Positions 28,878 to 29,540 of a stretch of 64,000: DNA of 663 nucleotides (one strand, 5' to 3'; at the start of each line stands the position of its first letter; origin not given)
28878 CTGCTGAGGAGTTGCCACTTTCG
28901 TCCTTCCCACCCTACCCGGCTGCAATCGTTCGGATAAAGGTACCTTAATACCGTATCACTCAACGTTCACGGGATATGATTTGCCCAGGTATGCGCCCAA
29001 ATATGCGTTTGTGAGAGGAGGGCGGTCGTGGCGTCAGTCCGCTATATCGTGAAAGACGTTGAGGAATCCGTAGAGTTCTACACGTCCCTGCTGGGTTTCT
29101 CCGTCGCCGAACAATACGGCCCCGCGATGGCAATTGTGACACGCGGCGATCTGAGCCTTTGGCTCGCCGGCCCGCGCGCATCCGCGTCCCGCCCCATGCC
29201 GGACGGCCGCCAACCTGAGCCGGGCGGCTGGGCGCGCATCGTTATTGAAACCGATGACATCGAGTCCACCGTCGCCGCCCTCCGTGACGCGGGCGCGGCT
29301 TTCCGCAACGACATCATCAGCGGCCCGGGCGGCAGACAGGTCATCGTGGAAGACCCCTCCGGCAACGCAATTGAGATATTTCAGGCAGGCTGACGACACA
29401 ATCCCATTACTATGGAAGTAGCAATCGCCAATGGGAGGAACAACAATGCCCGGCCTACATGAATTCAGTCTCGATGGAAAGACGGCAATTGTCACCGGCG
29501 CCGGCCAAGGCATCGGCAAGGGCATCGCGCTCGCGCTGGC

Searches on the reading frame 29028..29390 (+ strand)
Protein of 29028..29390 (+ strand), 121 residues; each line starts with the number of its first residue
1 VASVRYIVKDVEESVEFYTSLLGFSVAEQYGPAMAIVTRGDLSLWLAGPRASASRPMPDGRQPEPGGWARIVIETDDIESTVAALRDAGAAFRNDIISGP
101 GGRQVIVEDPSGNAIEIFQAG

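Call 30: search_protein_families(library=pfam, proteins=[window:29028-29390:+], max_evalue=0.001)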
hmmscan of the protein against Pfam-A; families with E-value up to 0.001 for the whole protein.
window:29028-29390:+ (121 aa): 6 families
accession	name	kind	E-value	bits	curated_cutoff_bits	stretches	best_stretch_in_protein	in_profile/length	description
PF00903.31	Glyoxalase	-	2.7e-17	63.7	20.6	1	4-117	5-121/121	Glyoxalase/Bleomycin resistance protein/Dioxygenase superfamily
PF18029.7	Glyoxalase_6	-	9.5e-08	33.1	23.6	1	8-117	6-105/106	Glyoxalase-like domain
PF13669.12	Glyoxalase_4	-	0.00015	22.5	27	1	4-103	3-105/109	Glyoxalase/Bleomycin resistance protein/Dioxygenase superfamily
PF22677.2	Ble-like_N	-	0.00017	21.7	24.5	1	8-37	9-38/41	Bleomycin resistance protein-like N-terminal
PF12681.13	Glyoxalase_2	-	0.00018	21.9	30.1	0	6-118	6-114/118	Glyoxalase-like domain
PF13468.12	Glyoxalase_3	-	0.00029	21.4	25.1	0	53-91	63-101/176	Glyoxalase-like domain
